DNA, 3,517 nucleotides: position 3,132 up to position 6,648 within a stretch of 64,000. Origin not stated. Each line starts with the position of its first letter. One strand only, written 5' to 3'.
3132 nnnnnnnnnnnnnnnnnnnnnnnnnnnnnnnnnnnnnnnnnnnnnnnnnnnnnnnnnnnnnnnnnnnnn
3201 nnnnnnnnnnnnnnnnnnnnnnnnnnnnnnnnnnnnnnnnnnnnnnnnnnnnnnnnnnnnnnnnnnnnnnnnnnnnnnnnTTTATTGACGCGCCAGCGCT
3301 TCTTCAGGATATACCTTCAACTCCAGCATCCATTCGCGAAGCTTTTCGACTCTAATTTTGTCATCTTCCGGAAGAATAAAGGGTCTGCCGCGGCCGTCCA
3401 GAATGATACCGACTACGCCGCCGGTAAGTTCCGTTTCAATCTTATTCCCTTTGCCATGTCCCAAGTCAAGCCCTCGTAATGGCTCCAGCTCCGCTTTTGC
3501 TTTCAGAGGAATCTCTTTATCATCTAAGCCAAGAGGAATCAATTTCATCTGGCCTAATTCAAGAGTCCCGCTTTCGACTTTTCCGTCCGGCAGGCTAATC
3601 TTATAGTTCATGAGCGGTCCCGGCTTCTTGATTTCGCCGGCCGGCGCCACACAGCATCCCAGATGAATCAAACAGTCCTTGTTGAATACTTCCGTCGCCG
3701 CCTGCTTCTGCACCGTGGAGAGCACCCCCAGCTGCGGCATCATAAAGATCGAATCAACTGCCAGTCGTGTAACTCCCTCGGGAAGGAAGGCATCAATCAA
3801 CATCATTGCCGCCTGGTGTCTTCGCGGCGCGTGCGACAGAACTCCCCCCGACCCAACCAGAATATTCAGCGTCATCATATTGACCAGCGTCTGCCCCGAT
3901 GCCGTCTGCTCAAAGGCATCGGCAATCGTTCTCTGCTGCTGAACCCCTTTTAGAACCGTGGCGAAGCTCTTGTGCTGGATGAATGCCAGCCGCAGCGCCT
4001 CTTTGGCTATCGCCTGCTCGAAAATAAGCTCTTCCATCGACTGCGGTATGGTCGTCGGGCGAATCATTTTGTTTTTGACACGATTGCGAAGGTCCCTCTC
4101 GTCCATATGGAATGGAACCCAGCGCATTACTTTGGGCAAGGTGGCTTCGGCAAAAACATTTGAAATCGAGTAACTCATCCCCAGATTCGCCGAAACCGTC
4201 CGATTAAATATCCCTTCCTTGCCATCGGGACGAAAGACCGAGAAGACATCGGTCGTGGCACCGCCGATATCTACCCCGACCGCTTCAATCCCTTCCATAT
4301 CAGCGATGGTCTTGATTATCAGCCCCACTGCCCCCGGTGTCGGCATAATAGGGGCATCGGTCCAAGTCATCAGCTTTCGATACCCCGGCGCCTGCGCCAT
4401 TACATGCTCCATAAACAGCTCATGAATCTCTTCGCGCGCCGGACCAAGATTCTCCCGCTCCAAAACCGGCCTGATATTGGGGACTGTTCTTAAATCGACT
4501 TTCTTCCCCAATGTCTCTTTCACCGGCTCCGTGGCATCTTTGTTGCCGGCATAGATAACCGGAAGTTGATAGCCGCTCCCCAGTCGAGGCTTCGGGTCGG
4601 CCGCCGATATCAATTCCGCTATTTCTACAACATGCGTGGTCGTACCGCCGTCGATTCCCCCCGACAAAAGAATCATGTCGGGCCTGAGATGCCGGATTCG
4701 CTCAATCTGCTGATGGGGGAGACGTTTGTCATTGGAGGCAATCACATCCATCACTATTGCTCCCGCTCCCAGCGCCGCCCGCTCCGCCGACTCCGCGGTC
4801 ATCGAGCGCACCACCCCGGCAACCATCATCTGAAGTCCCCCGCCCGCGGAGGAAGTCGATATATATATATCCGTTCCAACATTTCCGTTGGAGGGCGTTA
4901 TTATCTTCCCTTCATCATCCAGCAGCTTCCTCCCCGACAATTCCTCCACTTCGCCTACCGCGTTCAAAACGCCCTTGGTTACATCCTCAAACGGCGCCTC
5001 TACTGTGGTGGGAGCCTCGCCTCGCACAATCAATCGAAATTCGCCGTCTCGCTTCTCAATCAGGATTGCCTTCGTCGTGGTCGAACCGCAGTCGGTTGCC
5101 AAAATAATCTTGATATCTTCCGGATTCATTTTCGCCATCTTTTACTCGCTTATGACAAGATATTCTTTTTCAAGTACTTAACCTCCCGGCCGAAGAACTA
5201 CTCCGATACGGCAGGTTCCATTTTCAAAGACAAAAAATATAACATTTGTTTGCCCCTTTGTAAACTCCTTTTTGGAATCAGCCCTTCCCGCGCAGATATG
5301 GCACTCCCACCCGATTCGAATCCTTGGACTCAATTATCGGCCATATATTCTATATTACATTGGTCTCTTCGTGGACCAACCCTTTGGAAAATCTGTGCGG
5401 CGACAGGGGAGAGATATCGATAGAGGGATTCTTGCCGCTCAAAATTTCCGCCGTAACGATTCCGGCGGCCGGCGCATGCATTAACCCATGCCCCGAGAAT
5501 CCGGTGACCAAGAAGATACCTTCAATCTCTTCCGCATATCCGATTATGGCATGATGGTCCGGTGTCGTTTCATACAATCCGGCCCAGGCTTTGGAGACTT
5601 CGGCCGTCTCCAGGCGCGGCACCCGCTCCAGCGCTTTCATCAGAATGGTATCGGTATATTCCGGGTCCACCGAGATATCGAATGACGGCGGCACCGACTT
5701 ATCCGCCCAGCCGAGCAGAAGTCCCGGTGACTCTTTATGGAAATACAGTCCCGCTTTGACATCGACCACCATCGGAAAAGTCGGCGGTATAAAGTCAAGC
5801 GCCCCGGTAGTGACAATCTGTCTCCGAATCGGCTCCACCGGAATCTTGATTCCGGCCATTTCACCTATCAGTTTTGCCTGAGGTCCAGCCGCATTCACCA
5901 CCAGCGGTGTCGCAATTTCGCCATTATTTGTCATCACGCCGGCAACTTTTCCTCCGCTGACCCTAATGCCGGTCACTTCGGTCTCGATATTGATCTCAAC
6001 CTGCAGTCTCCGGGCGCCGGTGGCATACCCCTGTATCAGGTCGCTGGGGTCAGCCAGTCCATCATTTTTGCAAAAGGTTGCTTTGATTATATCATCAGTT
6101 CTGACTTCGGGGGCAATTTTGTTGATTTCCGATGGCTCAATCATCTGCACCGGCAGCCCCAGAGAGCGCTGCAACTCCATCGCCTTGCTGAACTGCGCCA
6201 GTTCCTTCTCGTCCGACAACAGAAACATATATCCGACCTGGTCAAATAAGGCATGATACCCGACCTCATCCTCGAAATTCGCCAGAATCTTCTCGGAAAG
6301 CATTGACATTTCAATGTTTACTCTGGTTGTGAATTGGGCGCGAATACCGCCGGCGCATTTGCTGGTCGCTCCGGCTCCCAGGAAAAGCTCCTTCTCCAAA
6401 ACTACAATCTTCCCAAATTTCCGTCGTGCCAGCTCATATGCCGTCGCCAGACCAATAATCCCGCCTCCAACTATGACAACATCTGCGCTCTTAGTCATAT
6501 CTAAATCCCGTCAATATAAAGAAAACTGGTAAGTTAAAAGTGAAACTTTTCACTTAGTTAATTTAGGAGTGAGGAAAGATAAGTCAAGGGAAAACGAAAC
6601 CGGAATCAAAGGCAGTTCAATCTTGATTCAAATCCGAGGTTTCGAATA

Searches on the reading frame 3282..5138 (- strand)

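Call 87: search_protein_families(library=pfam, proteins=[window:3282-5138:-], max_evalue=0.00001)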
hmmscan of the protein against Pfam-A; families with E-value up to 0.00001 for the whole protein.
window:3282-5138:- (618 aa): 1 family
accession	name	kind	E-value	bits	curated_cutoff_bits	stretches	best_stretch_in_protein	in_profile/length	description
PF13941.12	MutL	-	3e-129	432.1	27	1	12-489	1-450/450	MutL protein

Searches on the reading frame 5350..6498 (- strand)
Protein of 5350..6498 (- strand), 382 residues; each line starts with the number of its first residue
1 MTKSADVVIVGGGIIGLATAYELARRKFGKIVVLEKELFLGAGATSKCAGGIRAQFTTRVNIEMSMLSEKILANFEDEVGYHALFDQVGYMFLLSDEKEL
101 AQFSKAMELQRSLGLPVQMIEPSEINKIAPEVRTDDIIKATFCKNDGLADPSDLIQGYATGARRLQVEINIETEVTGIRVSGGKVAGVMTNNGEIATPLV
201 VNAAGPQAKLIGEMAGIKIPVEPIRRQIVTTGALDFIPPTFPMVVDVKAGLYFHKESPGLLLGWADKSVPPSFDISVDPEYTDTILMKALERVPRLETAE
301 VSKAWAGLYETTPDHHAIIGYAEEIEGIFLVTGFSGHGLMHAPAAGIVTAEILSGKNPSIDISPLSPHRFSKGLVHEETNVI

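Call 70: search_protein_families(library=ncbifam, proteins=[window:5350-6498:-], max_evalue=1)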
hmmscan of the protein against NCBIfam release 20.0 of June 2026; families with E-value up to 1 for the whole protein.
window:5350-6498:- (382 aa): 113 families (the best 25 are shown)
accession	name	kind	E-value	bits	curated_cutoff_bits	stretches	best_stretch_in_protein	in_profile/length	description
TIGR01373.1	soxB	subfamily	1.1e-45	156.3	529.45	1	4-377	30-406/407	sarcosine oxidase subunit beta family protein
TIGR02352.1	thiamin_ThiO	equivalog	8.5e-34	117.2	250.8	1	7-356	1-350/351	glycine oxidase ThiO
NF001933.0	PRK00711.1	subfamily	6.1e-32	111.1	383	2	56-373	103-419/429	D-amino acid dehydrogenase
NF008425.0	PRK11259.1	equivalog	1e-30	107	257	1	2-371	2-376/377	N-methyl-L-tryptophan oxidase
TIGR01377.1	soxA_mon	subfamily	2.5e-28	98.9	479.65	1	6-372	2-377/381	amino oxidase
TIGR03364.1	HpnW_proposed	hypoth_equivalog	2.2e-20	73.1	285.1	2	6-207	2-196/365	TIGR03364 family FAD-dependent oxidoreductase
NF008726.1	PRK11728.1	equivalog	5.9e-20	71.4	299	1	6-220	2-214/389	L-2-hydroxyglutarate oxidase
NF033460.1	glycerol3P_ox_II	equivalog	3.8e-19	69.1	460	1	5-217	2-217/361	type 2 glycerol-3-phosphate oxidase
TIGR03377.1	glycerol3P_GlpA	equivalog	1.2e-17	63.7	552.8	1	6-307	1-302/530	anaerobic glycerol-3-phosphate dehydrogenase subunit GlpA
NF009074.0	PRK12409.1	equivalog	5.3e-15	55.5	494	2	66-230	112-280/410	D-amino acid dehydrogenase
TIGR03197.1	MnmC_Cterm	equivalog_domain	6.9e-14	51.7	174.2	1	6-230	1-223/400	FAD-dependent 5-carboxymethylaminomethyl-2-thiouridine(34) oxidoreductase MnmC1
NF002480.1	PRK01747.1-1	equivalog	2.2e-13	49.5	540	1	4-230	248-472/645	bifunctional tRNA (5-methylaminomethyl-2-thiouridine)(34)-methyltransferase MnmC2/FAD-dependent 5-carboxymethylaminomethyl-2-thiouridine(34)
NF050086.1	pipecolate_AmaA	exception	2.7e-13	49.3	600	2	3-204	24-233/425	L-pipecolate oxidase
NF008313.0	PRK11101.1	equivalog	2.6e-12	46.1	425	1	3-226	7-231/548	anaerobic glycerol-3-phosphate dehydrogenase subunit A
TIGR03329.1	Phn_aa_oxid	hypoth_equivalog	2.1e-10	40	632.8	2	3-201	23-230/460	putative aminophosphonate oxidoreductase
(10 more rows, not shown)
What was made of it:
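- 5350..6498 (-): FAD-dependent (DAO family) oxidoreductase flanking the peptide gene: synteny anchor. call 70.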

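Call 74: find_related_loci(query=window:5350-6498:-, collection=metagenome_contigs, flank=7000)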
Query window:5350-6498:- (382 aa) in metagenome_contigs; peptide patterns used: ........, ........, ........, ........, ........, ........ (x = any residue, [..] = any of these).
460 stretches matched a pattern; 166 encode a relative of the query (tblastn E <= 1e-3); the best 80 are kept; 80 distinct loci.
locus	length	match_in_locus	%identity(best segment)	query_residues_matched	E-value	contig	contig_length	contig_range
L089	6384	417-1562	79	1-382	0e+0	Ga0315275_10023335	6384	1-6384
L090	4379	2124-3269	74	1-382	0e+0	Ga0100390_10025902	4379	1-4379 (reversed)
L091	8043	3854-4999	71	1-382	0e+0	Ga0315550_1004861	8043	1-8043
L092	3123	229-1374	74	1-382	0e+0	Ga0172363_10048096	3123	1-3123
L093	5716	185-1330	72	1-382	0e+0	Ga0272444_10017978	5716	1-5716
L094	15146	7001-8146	72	1-382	0e+0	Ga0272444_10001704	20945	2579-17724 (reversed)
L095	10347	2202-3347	70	1-382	0e+0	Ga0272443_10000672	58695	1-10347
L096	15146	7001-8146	71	1-382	0e+0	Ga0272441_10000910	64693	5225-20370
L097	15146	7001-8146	71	1-382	0e+0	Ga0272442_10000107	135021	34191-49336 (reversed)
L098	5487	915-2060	69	1-382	0e+0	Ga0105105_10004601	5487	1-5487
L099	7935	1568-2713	70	1-382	6e-180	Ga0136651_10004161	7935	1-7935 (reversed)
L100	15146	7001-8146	68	1-382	4e-179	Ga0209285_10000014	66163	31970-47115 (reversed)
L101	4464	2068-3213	69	1-382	0e+0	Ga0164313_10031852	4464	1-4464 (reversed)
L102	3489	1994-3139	68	1-382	0e+0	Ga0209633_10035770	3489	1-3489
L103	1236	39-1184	68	1-382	0e+0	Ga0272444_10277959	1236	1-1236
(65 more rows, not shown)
